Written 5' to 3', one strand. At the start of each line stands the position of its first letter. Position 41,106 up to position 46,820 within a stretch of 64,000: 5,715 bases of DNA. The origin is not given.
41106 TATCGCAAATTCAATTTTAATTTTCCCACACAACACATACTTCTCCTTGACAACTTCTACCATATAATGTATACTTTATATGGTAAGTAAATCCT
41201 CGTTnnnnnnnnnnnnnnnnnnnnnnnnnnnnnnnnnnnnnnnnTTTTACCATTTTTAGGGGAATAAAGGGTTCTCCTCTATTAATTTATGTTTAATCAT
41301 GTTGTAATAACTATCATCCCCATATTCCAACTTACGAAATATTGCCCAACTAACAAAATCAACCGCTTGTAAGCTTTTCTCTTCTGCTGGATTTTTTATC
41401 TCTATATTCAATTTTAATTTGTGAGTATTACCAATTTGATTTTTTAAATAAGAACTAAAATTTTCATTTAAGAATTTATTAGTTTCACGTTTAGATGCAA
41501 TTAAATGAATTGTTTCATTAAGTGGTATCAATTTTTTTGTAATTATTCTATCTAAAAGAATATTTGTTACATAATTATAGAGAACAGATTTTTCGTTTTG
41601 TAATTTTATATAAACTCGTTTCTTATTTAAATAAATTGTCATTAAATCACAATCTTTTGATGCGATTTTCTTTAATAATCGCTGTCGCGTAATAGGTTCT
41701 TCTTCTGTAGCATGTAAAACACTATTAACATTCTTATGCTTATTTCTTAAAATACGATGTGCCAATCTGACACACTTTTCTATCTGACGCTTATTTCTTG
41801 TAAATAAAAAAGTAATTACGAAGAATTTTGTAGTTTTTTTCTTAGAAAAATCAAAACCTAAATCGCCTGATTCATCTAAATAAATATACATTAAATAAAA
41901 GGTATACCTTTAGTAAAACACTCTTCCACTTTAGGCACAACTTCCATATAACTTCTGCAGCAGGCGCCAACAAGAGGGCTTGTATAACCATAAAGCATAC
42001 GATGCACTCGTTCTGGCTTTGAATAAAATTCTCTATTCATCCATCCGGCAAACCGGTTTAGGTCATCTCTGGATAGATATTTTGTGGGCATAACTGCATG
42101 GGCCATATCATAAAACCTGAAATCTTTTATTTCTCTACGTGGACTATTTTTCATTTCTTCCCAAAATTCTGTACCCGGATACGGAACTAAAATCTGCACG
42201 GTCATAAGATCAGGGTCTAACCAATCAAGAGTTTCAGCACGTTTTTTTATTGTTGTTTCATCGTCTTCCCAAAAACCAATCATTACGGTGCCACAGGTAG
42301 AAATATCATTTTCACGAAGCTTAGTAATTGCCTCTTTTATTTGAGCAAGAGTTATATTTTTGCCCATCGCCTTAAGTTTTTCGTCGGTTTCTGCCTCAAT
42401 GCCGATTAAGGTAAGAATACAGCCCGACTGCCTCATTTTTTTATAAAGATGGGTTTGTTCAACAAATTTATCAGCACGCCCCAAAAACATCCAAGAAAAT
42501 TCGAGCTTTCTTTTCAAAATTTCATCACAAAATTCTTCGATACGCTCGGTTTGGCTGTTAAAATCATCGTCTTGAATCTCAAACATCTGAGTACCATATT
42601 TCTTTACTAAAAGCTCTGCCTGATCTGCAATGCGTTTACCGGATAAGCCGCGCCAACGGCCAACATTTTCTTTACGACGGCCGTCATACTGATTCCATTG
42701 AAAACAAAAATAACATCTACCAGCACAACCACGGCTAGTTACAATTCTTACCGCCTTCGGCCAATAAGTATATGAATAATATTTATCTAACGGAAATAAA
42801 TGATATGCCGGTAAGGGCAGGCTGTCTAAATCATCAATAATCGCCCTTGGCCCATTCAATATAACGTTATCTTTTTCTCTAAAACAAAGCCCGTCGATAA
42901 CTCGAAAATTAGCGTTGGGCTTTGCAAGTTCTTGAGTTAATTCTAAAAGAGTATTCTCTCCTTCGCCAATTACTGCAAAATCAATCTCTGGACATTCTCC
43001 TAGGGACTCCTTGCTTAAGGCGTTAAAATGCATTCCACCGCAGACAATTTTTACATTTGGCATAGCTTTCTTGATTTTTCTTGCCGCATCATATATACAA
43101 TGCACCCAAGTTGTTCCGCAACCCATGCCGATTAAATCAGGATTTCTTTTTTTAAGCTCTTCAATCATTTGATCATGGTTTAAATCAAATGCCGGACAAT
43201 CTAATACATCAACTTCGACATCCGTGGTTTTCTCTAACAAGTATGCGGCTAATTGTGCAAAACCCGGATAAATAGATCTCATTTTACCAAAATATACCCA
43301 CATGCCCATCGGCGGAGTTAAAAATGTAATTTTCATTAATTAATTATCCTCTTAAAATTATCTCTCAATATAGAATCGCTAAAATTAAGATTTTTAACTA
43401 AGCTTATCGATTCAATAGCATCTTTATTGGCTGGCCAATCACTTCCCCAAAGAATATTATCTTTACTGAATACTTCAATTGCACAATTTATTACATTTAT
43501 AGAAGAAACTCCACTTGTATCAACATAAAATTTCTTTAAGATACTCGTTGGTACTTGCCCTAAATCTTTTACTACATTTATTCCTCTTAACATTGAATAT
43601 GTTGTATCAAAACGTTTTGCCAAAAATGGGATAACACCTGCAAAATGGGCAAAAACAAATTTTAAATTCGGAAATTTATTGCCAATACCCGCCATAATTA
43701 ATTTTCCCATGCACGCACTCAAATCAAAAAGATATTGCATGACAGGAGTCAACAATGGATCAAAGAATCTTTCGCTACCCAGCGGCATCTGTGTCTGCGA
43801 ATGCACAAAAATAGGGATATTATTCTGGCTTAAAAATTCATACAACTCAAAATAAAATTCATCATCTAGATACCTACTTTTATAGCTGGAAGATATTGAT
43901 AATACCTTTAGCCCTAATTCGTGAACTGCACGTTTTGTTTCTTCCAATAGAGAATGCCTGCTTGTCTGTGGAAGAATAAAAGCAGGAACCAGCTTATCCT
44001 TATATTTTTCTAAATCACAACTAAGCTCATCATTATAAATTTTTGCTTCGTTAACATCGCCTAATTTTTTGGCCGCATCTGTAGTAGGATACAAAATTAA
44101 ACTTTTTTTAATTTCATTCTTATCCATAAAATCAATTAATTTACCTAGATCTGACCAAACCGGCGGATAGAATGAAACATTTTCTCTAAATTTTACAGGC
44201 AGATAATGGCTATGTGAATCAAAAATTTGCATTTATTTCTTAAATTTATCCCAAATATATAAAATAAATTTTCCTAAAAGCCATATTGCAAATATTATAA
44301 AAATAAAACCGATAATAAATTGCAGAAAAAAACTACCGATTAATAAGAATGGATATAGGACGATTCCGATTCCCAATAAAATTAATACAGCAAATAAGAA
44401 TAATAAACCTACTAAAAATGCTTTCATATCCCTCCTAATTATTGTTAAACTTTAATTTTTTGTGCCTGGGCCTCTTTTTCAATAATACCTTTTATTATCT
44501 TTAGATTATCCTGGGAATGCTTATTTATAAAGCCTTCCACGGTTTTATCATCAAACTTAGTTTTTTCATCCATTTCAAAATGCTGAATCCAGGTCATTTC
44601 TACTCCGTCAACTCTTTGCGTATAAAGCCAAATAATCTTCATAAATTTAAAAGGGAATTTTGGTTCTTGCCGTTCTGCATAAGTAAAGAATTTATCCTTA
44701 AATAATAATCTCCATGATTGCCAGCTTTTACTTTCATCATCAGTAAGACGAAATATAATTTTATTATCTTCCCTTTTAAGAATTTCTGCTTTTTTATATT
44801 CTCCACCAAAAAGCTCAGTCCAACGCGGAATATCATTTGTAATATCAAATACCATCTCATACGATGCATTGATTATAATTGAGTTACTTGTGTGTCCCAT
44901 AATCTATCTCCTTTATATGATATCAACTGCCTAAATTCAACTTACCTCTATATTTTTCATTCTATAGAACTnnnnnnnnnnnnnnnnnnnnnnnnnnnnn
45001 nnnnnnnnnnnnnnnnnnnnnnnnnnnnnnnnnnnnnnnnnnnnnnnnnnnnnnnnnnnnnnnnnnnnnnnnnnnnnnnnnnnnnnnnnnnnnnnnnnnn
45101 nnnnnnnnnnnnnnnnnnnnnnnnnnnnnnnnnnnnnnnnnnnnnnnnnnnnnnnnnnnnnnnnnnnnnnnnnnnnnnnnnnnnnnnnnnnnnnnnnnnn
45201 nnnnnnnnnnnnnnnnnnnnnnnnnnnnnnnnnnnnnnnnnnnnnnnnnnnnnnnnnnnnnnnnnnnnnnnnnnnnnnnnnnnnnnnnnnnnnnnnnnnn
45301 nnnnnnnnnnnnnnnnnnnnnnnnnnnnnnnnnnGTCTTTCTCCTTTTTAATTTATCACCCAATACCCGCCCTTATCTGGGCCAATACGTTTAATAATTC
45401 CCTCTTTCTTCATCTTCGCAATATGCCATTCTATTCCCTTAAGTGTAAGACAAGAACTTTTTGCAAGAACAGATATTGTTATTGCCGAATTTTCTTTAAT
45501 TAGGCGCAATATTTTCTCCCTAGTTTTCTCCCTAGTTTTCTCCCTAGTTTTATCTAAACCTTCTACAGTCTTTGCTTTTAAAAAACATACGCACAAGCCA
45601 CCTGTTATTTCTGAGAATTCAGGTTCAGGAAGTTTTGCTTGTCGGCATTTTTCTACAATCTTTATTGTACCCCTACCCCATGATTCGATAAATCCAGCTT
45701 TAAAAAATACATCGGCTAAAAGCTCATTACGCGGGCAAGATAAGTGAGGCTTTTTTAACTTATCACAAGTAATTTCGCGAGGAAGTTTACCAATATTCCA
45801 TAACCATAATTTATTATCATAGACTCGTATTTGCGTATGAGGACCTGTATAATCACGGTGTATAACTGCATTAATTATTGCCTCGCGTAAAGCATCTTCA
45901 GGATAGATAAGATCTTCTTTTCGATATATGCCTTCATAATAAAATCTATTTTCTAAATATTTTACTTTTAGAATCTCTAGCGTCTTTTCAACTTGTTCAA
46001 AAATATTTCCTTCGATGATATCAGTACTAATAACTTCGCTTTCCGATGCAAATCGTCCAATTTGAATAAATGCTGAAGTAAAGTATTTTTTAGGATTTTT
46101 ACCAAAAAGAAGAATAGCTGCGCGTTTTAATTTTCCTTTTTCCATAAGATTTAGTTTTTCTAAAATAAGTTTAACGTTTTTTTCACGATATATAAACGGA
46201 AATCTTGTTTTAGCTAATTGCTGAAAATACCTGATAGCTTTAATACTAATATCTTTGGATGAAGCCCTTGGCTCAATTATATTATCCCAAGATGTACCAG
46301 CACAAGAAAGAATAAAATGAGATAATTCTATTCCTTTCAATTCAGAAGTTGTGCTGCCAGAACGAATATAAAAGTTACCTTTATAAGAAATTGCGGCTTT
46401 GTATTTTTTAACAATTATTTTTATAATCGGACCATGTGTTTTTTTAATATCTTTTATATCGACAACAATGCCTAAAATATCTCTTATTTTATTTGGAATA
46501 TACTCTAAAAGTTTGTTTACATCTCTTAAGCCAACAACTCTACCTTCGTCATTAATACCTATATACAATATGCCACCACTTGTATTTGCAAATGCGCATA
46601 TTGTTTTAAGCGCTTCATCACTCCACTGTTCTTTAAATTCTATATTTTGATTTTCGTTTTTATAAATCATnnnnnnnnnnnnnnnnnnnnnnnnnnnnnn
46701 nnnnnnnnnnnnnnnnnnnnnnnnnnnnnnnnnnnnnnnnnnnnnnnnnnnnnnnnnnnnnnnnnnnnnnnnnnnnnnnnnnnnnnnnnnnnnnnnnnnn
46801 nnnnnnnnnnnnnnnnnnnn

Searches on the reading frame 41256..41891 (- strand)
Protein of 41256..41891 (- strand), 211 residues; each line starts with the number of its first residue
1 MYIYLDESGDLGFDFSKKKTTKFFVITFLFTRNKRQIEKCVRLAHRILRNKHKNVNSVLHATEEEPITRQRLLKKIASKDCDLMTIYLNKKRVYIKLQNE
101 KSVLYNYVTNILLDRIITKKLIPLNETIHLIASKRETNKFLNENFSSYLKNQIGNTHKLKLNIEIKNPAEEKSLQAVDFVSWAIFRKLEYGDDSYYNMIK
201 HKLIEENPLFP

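Call 30: search_protein_families(library=pfam, proteins=[window:41256-41891:-], max_evalue=0.001)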
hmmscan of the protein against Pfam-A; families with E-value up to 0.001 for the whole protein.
window:41256-41891:- (211 aa): 1 family
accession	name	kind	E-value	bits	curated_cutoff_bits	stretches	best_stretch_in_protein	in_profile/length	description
PF12686.12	DUF3800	-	1.4e-13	52.2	21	1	2-187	1-149/149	Protein of unknown function (DUF3800)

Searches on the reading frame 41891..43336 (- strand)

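Call 30: search_protein_families(library=pfam, proteins=[window:41891-43336:-], max_evalue=0.001)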
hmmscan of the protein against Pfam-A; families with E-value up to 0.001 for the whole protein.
window:41891-43336:- (481 aa): 2 families
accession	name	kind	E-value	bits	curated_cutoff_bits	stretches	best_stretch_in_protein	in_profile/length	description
PF02310.24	B12-binding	-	8.1e-19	68.1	32.1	1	25-133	16-120/121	B12 binding domain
PF04055.27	Radical_SAM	-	7.9e-17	62.4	29.5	1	198-360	1-157/166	Radical SAM superfamily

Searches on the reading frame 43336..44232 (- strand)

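Call 30: search_protein_families(library=pfam, proteins=[window:43336-44232:-], max_evalue=0.001)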
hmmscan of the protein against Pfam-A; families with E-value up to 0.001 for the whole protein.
window:43336-44232:- (298 aa): 1 family
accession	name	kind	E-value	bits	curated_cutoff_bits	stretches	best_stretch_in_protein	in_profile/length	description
PF04909.20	Amidohydro_2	-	6.4e-22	79.1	26.4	1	66-272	65-253/289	Amidohydrolase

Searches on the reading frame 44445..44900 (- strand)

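Call 30: search_protein_families(library=pfam, proteins=[window:44445-44900:-], max_evalue=0.001)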
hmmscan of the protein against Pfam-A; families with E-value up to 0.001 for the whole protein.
window:44445-44900:- (151 aa): 2 families
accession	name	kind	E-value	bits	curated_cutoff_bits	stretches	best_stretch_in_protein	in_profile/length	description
PF03364.25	Polyketide_cyc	-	2.8e-06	28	23.4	1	10-134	1-123/126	Polyketide cyclase / dehydrase and lipid transport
PF10604.15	Polyketide_cyc2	-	8e-05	23.4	27.4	1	1-137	1-138/142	Polyketide cyclase / dehydrase and lipid transport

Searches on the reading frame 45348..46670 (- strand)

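Call 30: search_protein_families(library=pfam, proteins=[window:45348-46670:-], max_evalue=0.001)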
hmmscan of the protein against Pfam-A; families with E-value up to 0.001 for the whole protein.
window:45348-46670:- (440 aa): 3 families
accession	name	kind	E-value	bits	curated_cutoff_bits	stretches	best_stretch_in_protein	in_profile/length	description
PF04326.19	SLFN_AlbA_2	-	3.3e-21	76.4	25.3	1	6-111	1-117/118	Schlafen, AlbA_2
PF13749.12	HATPase_c_4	-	3.4e-20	72.3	26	1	277-363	2-89/89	Putative ATP-dependent DNA helicase recG C-terminal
PF13412.12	HTH_24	-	7.4e-08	32.3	21.9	1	381-427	2-48/48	Winged helix-turn-helix DNA-binding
